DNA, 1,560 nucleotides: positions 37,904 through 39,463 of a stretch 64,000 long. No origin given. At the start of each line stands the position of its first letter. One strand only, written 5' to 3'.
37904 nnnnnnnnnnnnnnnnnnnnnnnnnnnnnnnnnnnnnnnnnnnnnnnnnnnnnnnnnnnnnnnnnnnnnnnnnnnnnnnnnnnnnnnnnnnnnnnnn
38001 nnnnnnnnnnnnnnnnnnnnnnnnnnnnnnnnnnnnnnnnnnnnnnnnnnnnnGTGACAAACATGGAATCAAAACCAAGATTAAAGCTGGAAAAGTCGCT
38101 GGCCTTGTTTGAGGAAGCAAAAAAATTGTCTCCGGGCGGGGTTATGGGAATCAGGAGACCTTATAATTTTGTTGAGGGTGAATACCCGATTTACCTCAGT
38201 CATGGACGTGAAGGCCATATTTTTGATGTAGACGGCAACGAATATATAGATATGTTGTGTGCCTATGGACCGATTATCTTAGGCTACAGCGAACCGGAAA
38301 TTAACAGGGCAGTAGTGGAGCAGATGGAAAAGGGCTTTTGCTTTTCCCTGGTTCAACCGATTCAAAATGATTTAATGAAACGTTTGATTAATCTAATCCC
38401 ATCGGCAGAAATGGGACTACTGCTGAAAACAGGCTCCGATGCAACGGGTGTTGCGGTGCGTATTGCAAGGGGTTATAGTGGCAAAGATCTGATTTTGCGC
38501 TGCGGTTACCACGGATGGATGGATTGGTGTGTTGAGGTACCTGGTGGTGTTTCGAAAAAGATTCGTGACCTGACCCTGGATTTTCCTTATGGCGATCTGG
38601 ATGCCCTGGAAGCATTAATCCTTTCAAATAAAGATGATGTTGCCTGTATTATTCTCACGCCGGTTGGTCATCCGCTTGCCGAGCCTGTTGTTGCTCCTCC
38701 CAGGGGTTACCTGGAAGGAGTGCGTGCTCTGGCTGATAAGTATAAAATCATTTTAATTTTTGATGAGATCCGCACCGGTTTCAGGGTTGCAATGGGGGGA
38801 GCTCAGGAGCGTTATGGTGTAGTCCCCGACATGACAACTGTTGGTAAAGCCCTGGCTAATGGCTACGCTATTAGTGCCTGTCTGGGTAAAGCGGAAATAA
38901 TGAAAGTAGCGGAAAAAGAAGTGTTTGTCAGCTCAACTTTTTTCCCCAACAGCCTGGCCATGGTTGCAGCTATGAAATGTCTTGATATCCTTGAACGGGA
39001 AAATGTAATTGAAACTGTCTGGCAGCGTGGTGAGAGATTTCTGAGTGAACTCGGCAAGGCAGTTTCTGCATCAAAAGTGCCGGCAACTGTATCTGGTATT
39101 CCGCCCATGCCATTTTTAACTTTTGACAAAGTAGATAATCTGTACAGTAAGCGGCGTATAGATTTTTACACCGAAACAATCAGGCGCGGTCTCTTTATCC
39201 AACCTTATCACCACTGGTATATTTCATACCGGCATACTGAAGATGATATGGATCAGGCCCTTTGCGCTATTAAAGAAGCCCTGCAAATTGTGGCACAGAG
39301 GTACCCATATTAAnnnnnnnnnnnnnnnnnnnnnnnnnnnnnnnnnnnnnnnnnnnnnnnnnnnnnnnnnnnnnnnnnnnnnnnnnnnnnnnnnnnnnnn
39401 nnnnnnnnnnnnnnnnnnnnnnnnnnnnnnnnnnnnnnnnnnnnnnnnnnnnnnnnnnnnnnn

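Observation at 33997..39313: Lysine-fermentation-like cluster (kdd, saccharopine-dehydrogenase-like, kal, kce) with a separately transcribed GSA-aminomutase-like PLP enzyme and no kamA/kamDE in the window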

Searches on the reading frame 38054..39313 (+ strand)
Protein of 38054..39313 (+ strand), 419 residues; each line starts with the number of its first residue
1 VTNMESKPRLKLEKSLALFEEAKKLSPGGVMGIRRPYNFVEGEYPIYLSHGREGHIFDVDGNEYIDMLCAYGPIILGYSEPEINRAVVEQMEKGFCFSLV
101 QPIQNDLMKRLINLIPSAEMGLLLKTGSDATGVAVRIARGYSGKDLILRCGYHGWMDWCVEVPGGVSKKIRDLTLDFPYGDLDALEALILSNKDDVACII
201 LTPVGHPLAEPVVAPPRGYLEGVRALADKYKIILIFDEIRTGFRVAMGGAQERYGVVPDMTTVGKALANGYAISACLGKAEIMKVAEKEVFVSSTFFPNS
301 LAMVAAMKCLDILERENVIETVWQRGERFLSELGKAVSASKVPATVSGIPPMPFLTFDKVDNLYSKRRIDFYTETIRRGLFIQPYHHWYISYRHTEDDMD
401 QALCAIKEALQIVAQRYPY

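Call 3: search_protein_families(library=pfam, proteins=[window:38054-39313:+])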
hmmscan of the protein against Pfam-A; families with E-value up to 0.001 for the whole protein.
window:38054-39313:+ (419 aa): 1 family
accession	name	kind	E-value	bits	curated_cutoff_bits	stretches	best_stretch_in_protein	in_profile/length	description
PF00202.27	Aminotran_3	-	2.4e-51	175.2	30.5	1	45-409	10-402/403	Aminotransferase class-III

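Call 4: search_protein_families(library=ncbifam, proteins=[window:38054-39313:+])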
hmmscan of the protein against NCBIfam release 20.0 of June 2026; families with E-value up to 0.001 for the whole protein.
window:38054-39313:+ (419 aa): 71 families (the best 25 are shown)
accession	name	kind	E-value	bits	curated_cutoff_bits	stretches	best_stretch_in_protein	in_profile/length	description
NF041362.1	GntE_guanitoxin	equivalog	1.5e-82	277.5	525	1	11-403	4-426/426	guanitoxin biosynthesis PLP-dependent transaminase GntE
NF004856.0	PRK06209.1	equivalog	1.7e-81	274.1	486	1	11-414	7-417/450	glutamate-1-semialdehyde 2,1-aminomutase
TIGR00713.1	hemL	equivalog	1e-80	271.5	527.3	1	14-411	1-421/423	glutamate-1-semialdehyde 2,1-aminomutase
NF000818.0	PRK00062.1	subfamily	1.1e-79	268.1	398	1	12-413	3-427/429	glutamate-1-semialdehyde 2,1-aminomutase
NF009055.0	PRK12389.1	equivalog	6.1e-65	219.5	637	1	11-414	2-429/431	glutamate-1-semialdehyde 2,1-aminomutase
NF001864.0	PRK00615.1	equivalog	5.4e-43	147.2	706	1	13-411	5-427/433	glutamate-1-semialdehyde aminotransferase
NF004426.0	PRK05769.1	equivalog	3.4e-39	134.9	552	2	186-381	209-404/441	acetyl ornithine aminotransferase family protein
TIGR00707.1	argD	subfamily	4.9e-37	127.6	410.05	1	44-341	9-314/381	acetylornithine/succinylornithine family transaminase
TIGR01885.1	Orn_aminotrans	equivalog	1.2e-36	126.3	378.4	2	176-408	167-399/402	ornithine--oxo-acid transaminase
NF002874.0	PRK03244.1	equivalog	2e-35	122.4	457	1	44-334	25-320/399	acetylornithine transaminase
TIGR00508.1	bioA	equivalog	2.2e-33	115.5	405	2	182-410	182-418/419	adenosylmethionine--8-amino-7-oxononanoate transaminase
TIGR00700.1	GABAtrnsam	equivalog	3.2e-33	114.9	506.65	2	181-333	181-333/420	4-aminobutyrate--2-oxoglutarate transaminase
NF053554.1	prodigi_MAP_PigE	equivalog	3.6e-33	114.9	850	1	49-357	405-727/837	prodigiosin MAP biosynthesis aminotransferase PigE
NF008570.0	PRK11522.1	equivalog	2.3e-32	112.2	612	1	55-337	80-379/464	putrescine aminotransferase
NF002797.0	PRK02936.1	equivalog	3.2e-32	111.7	496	1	43-348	10-318/385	acetylornithine transaminase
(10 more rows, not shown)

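Call 22: search_solved_structures(query=window:38054-39313:+, max_evalue=1e-20)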
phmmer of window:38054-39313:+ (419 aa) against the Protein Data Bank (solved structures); distinct sequences matched with E-value up to 1e-20: 69 (the best 60 are shown).
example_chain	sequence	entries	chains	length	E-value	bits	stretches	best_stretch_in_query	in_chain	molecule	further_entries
3bs8_A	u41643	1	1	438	7.9e-62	212.7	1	12-411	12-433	Glutamate-1-semialdehyde 2,1-aminomutase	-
2hoy_A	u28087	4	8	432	8.9e-62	212.6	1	11-409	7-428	Glutamate-1-semialdehyde 2,1-aminomutase (GSAM) apo-form | Glutamate-1-semialdehyde 2,1-aminomutase (GSAM) pmp-form | Glutamate-1-semialdehyde 2,1-aminomutase (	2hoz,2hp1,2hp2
3fq7_A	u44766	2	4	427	1.6e-61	211.7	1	13-409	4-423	Glutamate-1-semialdehyde 2,1-aminomutase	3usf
2gsa_A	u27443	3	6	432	1.7e-61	211.6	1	11-409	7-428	GLUTAMATE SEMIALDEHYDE AMINOTRANSFERASE | PROTEIN (GLUTAMATE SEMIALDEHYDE AMINOTRANSFERASE)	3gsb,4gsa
3fq8_A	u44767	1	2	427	3.1e-61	210.8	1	13-409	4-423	Glutamate-1-semialdehyde 2,1-aminomutase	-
3fqa_A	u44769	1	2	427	5.9e-61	209.9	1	13-409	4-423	Glutamate-1-semialdehyde 2,1-aminomutase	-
3k28_A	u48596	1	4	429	1.7e-60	208.4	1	11-409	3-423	Glutamate-1-semialdehyde 2,1-aminomutase 2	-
6w80_A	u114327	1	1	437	2e-59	204.8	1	12-409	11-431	Glutamate-1-semialdehyde 2,1-aminomutase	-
2cfb_A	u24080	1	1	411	1.2e-58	202.3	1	27-410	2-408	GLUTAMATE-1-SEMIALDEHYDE 2,1-AMINOMUTASE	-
4e77_A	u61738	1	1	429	6.8e-57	196.5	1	12-404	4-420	Glutamate-1-semialdehyde 2,1-aminomutase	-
5i92_A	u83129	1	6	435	3.4e-56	194.2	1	13-361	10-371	Glutamate-1-semialdehyde 2,1-aminomutase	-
2e7u_A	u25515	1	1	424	2.5e-53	184.7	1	15-410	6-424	Glutamate-1-semialdehyde 2,1-aminomutase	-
5hdm_A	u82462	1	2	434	1.4e-52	182.3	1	5-410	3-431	Glutamate-1-semialdehyde 2,1-aminomutase 1, chloroplastic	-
2epj_A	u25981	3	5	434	2.7e-52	181.3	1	13-387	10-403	Glutamate-1-semialdehyde 2,1-aminomutase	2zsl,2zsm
6hbs_A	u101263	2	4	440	9.4e-51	176.3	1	18-414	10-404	Aminopentol aminotransferase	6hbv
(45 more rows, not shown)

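Call 23: find_homologous_proteins(query=window:38054-39313:+, max_evalue=1e-30)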
Query window:38054-39313:+ (419 aa): 6294 proteins with E <= 1e-30 among 8000 candidates; the best 120 are listed.
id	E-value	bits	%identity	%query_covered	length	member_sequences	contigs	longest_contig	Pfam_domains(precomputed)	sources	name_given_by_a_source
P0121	3.6e-265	897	94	99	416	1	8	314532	PF00202.28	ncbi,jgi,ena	-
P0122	2.4e-264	895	94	99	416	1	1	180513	PF00202.28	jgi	-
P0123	1.0e-233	794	80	99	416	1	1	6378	PF00155.28,PF00202.28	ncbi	-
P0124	4.1e-232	789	79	99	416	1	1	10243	PF00202.28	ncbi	-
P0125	8.9e-232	787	80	99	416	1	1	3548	PF00155.28,PF00202.28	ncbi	-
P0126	9.5e-231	784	80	99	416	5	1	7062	PF00155.28,PF00202.28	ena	-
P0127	2.8e-230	783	79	99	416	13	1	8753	PF00155.28,PF00202.28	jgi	-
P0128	3.6e-228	776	79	99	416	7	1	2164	PF00155.28,PF00202.28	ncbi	-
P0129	4.5e-225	765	78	99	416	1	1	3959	PF00155.28,PF00202.28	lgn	-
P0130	1.1e-224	764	78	99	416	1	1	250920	PF00155.28,PF00202.28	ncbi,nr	ncbi:MAG: aminotransferase class III-fold pyridoxal phosphate-dependent enzyme [Bacillota bacterium]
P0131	4.5e-224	762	78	99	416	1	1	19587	PF00155.28,PF00202.28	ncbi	-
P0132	6.6e-224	762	77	99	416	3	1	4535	PF00155.28,PF00202.28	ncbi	-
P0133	4.3e-223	759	77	99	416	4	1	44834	PF00155.28,PF00202.28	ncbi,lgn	-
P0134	8.2e-223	758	77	99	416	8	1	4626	PF00202.28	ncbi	ncbi:MAG: aminotransferase class III-fold pyridoxal phosphate-dependent enzyme [Bacillota bacterium]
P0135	5.7e-222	755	77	99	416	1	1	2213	PF00202.28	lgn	-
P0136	1.3e-220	751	75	99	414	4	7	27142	PF00155.28,PF00202.28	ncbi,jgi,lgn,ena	-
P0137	7.6e-220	748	100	79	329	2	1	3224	PF00202.28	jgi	jgi:glutamate-1-semialdehyde aminotransferase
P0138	8.0e-220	748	76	98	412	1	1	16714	PF00202.28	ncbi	-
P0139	2.0e-219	747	76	99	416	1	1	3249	PF00202.28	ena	-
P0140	2.1e-219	747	76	99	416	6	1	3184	PF00155.28,PF00202.28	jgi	jgi:glutamate-1-semialdehyde aminotransferase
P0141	2.7e-219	746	78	99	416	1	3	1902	PF00202.28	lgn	-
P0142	7.8e-219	745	76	99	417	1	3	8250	PF00155.28,PF00202.28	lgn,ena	-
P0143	9.0e-219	745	75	99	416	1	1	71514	PF00202.28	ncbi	ncbi:MAG: aminotransferase class III-fold pyridoxal phosphate-dependent enzyme [Bacillota bacterium]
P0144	1.0e-218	744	75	99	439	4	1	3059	PF00155.28,PF00202.28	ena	-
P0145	1.4e-218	744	76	99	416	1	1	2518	PF00202.28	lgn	-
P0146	1.7e-218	744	75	99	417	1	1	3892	PF00155.28,PF00202.28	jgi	-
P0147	2.0e-218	743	75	99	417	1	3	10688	PF00155.28,PF00202.28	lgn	-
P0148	3.1e-218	743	75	99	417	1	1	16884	PF00155.28,PF00202.28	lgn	-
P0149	4.4e-218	742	75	99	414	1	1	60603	PF00155.28,PF00202.28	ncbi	-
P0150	5.5e-218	742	76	100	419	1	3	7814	PF00202.28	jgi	jgi:glutamate-1-semialdehyde-2,1-aminomutase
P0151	8.5e-218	741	76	99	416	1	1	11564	PF00155.28,PF00202.28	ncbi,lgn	-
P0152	9.6e-218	741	77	99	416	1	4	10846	PF00155.28,PF00202.28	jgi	jgi:glutamate-1-semialdehyde-2,1-aminomutase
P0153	1.4e-217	741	75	98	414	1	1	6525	PF00202.28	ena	-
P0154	2.1e-217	740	75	99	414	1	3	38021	PF00155.28,PF00202.28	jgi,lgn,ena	-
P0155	1.7e-216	737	76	99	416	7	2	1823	PF00202.28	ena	-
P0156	2.3e-216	737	76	99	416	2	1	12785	PF00155.28,PF00202.28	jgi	-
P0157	6.2e-216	735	74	99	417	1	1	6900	PF00155.28,PF00202.28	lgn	-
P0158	9.6e-216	735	73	99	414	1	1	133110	PF00155.28,PF00202.28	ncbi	ncbi:MAG: aminotransferase class III-fold pyridoxal phosphate-dependent enzyme [Bacillota bacterium]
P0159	1.6e-215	734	74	99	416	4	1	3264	PF00202.28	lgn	-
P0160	3.4e-215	733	74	99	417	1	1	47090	PF00155.28,PF00202.28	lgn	-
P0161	4.7e-215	732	74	99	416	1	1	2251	PF00202.28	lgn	-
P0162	8.7e-215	731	74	99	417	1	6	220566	PF00155.28,PF00202.28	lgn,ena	-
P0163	1.5e-214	731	74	99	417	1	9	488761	PF00155.28,PF00202.28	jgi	-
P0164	4.2e-214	729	74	99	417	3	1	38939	PF00155.28,PF00202.28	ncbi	-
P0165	3.2e-213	726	75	99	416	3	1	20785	PF00155.28,PF00202.28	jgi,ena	jgi:glutamate-1-semialdehyde aminotransferase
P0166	3.8e-213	726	74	99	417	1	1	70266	PF00155.28,PF00202.28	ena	-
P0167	4.2e-213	726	74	99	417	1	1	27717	PF00202.28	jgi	jgi:glutamate-1-semialdehyde-2,1-aminomutase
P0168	2.1e-212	724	73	99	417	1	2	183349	PF00155.28,PF00202.28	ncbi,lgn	-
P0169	2.1e-212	724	73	99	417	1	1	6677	PF00202.28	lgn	-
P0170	1.1e-211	721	75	99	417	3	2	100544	PF00155.28,PF00202.28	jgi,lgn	jgi:glutamate-1-semialdehyde aminotransferase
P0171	1.5e-211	721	74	99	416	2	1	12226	PF00155.28,PF00202.28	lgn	-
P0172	1.7e-211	721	74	98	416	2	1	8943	PF00202.28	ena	-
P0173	1.9e-211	721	73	99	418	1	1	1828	PF00155.28,PF00202.28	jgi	jgi:glutamate-1-semialdehyde aminotransferase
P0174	2.6e-211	720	73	98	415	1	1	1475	PF00202.28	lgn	-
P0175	1.3e-210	718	73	99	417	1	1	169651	PF00202.28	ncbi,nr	ncbi:MAG: aminotransferase class III-fold pyridoxal phosphate-dependent enzyme [Firmicutes bacterium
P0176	1.9e-210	717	72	99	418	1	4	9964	PF00155.28,PF00202.28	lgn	-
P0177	2.2e-210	717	73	99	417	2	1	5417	PF00155.28,PF00202.28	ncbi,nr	ncbi:MAG: aminotransferase class III-fold pyridoxal phosphate-dependent enzyme [Bacillota bacterium]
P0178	2.4e-210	717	73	99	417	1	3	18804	PF00202.28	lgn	-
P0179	3.1e-210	716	74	99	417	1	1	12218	PF00155.28,PF00202.28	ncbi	-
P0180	3.6e-210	716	73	99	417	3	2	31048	PF00202.28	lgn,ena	-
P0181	4.7e-210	716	73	99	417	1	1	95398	PF00202.28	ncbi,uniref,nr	ncbi:aspartate aminotransferase family protein [Sporosalibacterium faouarense]|uniref:aspartate amin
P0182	6.4e-210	715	74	99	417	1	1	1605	PF00155.28,PF00202.28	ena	-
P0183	1.4e-209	714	74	99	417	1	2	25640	PF00155.28,PF00202.28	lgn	-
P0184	1.7e-209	714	73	99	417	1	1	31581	PF00202.28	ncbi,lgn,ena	-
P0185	2.2e-209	714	73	99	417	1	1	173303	PF00155.28,PF00202.28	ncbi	-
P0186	3.0e-209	713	72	99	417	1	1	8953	PF00155.28,PF00202.28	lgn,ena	-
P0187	5.0e-209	713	73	99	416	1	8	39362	PF00155.28,PF00202.28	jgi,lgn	-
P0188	1.7e-208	711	72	99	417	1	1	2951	PF00202.28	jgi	-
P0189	2.5e-208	710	74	96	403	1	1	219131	PF00155.28,PF00202.28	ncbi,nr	ncbi:MAG: glutamate-1-semialdehyde 2,1-aminomutase [Desulfitibacter sp. BRH_c19]|nr:MAG: glutamate-1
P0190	3.2e-208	710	72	99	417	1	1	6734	PF00155.28,PF00202.28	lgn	-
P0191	4.2e-208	709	73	99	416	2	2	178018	PF00202.28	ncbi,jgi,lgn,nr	ncbi:MAG: aminotransferase class III-fold pyridoxal phosphate-dependent enzyme [Dethiobacter sp.]|jg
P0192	5.0e-208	709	72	99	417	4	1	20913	PF00202.28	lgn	-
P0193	5.0e-208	709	73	99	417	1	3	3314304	PF00155.28,PF00202.28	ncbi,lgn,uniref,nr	ncbi:aspartate aminotransferase family protein [Zhaonella formicivorans]|uniref:aspartate aminotrans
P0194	5.3e-208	709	72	99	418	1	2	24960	PF00202.28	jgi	-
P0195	6.9e-208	709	74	99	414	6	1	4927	PF00155.28,PF00202.28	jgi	jgi:glutamate-1-semialdehyde aminotransferase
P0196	8.9e-208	708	73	99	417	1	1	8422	PF00155.28,PF00202.28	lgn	-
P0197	1.0e-207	708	72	99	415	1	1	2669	PF00202.28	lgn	-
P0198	1.6e-207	708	71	99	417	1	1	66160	PF00155.28,PF00202.28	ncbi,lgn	ncbi:MAG: aminotransferase class III-fold pyridoxal phosphate-dependent enzyme [Bacillota bacterium]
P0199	1.7e-207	707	73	99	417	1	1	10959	PF00155.28,PF00202.28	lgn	-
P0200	2.0e-207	707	73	99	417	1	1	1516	PF00155.28,PF00202.28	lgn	-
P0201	2.3e-207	707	73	99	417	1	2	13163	PF00155.28,PF00202.28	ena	-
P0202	2.8e-207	707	72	99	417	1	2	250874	PF00155.28,PF00202.28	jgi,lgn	-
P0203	3.8e-207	706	73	99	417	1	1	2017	PF00155.28,PF00202.28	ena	-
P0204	6.0e-207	706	72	98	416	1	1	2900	PF00155.28,PF00202.28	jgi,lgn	-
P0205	6.3e-207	706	73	99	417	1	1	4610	PF00155.28,PF00202.28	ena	-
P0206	6.4e-207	706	72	99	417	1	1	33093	PF00155.28,PF00202.28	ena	-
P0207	7.1e-206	702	71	99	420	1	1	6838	PF00202.28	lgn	-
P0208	1.3e-205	701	73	98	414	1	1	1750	PF00155.28,PF00202.28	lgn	-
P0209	1.4e-205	701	72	99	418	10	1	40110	PF00155.28,PF00202.28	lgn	-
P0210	1.6e-205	701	73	99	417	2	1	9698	PF00155.28,PF00202.28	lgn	-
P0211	2.0e-205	701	72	99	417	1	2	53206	PF00155.28,PF00202.28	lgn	-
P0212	2.1e-205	701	72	99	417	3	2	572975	PF00155.28,PF00202.28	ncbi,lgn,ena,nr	ncbi:MAG TPA: aminotransferase class III-fold pyridoxal phosphate-dependent enzyme [Selenomonadales 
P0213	2.7e-205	700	71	99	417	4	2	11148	PF00202.28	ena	-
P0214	3.9e-205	700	71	99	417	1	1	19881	PF00202.28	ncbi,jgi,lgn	-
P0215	4.6e-205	699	74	96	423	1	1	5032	PF00202.28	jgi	jgi:glutamate-1-semialdehyde aminotransferase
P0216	9.2e-205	698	72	99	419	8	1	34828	PF00155.28,PF00202.28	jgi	jgi:glutamate-1-semialdehyde aminotransferase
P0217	1.0e-204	698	72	99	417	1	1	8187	PF00155.28,PF00202.28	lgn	-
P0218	1.4e-204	698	71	98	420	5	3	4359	PF00155.28,PF00202.28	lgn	-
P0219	1.4e-204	698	71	99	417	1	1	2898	PF00155.28,PF00202.28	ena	-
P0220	2.9e-204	697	71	99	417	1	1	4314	PF00202.28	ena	-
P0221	3.6e-204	697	71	99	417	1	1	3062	PF00202.28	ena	-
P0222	4.0e-204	696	70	99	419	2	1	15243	PF00202.28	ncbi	-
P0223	6.3e-204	696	71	99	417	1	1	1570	PF00202.28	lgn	-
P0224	6.7e-204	696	70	99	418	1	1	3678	PF00202.28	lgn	-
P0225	7.3e-204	696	71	99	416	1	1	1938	PF00155.28,PF00202.28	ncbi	-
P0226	9.5e-204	695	71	99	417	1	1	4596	PF00202.28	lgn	-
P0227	1.3e-203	695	71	99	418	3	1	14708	PF00155.28,PF00202.28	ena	-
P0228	1.4e-203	695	71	99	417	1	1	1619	PF00155.28,PF00202.28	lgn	-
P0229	1.7e-203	694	72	98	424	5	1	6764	PF00155.28,PF00202.28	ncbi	-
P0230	1.8e-203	694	71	99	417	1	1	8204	PF00202.28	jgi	jgi:glutamate-1-semialdehyde aminotransferase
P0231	6.1e-203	692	70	99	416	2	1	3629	PF00155.28,PF00202.28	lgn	-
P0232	1.6e-202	691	72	99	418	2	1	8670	PF00202.28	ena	-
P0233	2.0e-202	691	72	100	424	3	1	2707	PF00202.28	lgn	-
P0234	2.0e-202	691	70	99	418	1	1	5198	PF00155.28,PF00202.28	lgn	-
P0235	2.3e-202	691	71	98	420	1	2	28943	PF00202.28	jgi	jgi:glutamate-1-semialdehyde aminotransferase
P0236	2.8e-202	690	70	98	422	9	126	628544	PF00202.28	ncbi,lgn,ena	-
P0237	3.2e-202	690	69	99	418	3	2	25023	PF00202.28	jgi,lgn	-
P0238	3.4e-202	690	71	99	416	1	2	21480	PF00202.28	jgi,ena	-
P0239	3.6e-202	690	71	98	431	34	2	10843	PF00155.28,PF00202.28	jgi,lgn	-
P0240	3.9e-202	690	70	99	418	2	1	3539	PF00155.28,PF00202.28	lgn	-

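Call 24: find_encoding_contigs(protein=P0193, flank=10000, max_places=1)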
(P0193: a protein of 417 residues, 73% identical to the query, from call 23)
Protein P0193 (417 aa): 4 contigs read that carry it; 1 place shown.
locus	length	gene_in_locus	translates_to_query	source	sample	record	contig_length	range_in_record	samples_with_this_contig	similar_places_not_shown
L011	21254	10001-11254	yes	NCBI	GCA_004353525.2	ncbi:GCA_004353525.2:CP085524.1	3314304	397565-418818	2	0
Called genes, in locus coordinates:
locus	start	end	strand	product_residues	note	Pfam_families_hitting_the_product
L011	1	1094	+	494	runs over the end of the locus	PF06253:MTTB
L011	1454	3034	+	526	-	PF03553:Na_H_antiporter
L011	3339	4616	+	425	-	PF04055:Radical_SAM, PF12544:LAM_C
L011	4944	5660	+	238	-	PF01144:CoA_trans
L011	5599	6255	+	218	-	PF01144:CoA_trans, PF13336:AcetylCoA_hyd_C (weak)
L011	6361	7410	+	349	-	PF09505:Dimeth_Pyl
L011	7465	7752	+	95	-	PF09505:Dimeth_Pyl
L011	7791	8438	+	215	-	PF02607:B12-binding_2, PF02310:B12-binding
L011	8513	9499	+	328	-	PF06253:MTTB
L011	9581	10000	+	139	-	PF06253:MTTB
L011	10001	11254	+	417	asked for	PF00202:Aminotran_3, PF00155:Aminotran_1_2 (weak)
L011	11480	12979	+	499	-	PF14821:Thr_synth_N, PF00291:PALP, PF24857:THR4_C (weak)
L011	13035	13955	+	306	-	PF00892:EamA, PF03151:TPT (weak)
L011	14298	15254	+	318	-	PF00753:Lactamase_B, PF23023:Anti-Pycsar_Apyc1 (weak), PF12706:Lactamase_B_2 (weak)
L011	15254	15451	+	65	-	PF11213:DUF3006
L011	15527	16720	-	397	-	PF00291:PALP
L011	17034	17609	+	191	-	PF06941:NT5C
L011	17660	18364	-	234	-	-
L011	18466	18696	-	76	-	-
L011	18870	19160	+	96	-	-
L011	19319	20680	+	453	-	PF00070:Pyr_redox (faint), PF01210:NAD_Gly3P_dh_N (faint), PF01262:AlaDh_PNT_C (faint), PF01266:DAO (faint), PF02254:TrkA_N, PF02080:TrkA_C, PF02254:TrkA_N, PF02080:TrkA_C, +11 more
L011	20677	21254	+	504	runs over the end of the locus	PF02386:TrkH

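Call 25: find_encoding_contigs(protein=P0181, flank=10000, max_places=1)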
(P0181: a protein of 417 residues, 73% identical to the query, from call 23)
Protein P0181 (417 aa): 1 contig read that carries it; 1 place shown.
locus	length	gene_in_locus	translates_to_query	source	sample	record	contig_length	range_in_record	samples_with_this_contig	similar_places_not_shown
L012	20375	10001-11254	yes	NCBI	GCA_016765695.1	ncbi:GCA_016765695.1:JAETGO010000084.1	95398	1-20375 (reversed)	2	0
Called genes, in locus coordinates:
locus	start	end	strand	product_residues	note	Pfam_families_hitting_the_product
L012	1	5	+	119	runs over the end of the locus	PF02410:RsfS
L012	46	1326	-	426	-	PF00768:Peptidase_S11, PF13354:Beta-lactamase2 (weak), PF07943:PBP5_C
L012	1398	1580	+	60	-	-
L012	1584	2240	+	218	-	PF10531:SLBB, PF14520:HHH_5 (faint), PF12826:HHH_2 (faint), PF06514:PsbU (weak), PF00633:HHH (weak), PF12836:HHH_3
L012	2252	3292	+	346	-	-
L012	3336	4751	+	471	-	PF12390:Se-cys_synth_N (faint), PF03841:SelA, PF00266:Aminotran_5 (faint)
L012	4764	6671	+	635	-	PF00009:GTP_EFTU, PF01926:MMR_HSR1 (faint), PF03144:GTP_EFTU_D2, PF25461:Beta-barrel_SelB, PF09106:WHD_2nd_SelB, PF09107:WHD_3rd_SelB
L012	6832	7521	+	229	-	PF00072:Response_reg, PF00486:Trans_reg_C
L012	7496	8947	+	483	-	PF17203:sCache_3_2 (weak), PF23846:Cache_WalK (weak), PF00672:HAMP, PF00512:HisKA, PF02518:HATPase_c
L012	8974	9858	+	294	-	PF10646:Germane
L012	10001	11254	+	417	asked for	PF00202:Aminotran_3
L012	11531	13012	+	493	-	PF00474:SSF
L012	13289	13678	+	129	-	-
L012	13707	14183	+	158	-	PF01899:MNHE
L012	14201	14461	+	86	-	PF04066:MrpF_PhaF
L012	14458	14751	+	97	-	PF03334:PhaG_MnhG_YufB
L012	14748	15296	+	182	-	PF13244:MbhD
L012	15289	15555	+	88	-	PF20501:MbhE (weak)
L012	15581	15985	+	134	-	PF04039:MnhB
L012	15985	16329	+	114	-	PF00420:Oxidored_q2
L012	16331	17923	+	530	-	PF00361:Proton_antipo_M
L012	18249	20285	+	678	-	PF00672:HAMP (weak), PF00015:MCPsignal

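Call 26: find_encoding_contigs(protein=P0212, flank=10000, max_places=1)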
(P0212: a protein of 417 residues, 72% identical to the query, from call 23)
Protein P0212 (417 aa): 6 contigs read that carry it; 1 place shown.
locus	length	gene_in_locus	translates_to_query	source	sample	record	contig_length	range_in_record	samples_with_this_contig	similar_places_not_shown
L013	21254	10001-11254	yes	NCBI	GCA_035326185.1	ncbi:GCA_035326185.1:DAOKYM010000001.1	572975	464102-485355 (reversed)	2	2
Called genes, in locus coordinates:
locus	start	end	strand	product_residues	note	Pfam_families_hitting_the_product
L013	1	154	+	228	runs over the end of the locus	PF00005:ABC_tran, PF13304:AAA_21 (faint)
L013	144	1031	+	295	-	PF18075:FtsX_ECD, PF02687:FtsX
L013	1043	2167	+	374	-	PF24568:CC_PcsB, PF01551:Peptidase_M23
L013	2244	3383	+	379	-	PF22694:CtpB_N-like, PF00595:PDZ, PF13180:PDZ_2, PF17820:PDZ_6, PF03572:Peptidase_S41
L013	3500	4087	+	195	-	-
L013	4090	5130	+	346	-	PF26370:KDD_N, PF00107:ADH_zinc_N (weak)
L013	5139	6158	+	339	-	-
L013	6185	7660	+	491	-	PF00989:PAS, PF08448:PAS_4, PF00158:Sigma54_activat, PF14532:Sigma54_activ_2, PF07728:AAA_5 (weak), PF25601:AAA_lid_14, PF02954:HTH_8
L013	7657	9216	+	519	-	PF09043:Lys-AminoMut_A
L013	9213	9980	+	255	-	PF16554:OAM_dimer, PF02310:B12-binding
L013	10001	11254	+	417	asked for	PF00202:Aminotran_3, PF00155:Aminotran_1_2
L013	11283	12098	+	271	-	PF05853:BKACE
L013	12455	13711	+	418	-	PF04055:Radical_SAM, PF12544:LAM_C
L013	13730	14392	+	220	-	PF01144:CoA_trans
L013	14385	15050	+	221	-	PF01144:CoA_trans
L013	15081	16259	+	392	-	PF00108:Thiolase_N, PF00109:ketoacyl-synt, PF02803:Thiolase_C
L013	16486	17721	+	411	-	PF17820:PDZ_6 (weak)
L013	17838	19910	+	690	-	PF00270:DEAD (faint), PF04851:ResIII, PF17757:UvrB_inter, PF27431:UvrB_3rd, PF00271:Helicase_C, PF12344:UvrB, PF02151:UVR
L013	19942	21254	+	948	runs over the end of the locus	PF00005:ABC_tran (faint), PF02463:SMC_N (faint), PF03193:RsgA_GTPase (faint), PF13191:AAA_16 (faint), PF13304:AAA_21 (faint), PF13476:AAA_23 (faint), PF17760:UvrA_inter, PF17755:UvrA_DNA-bind, +2 more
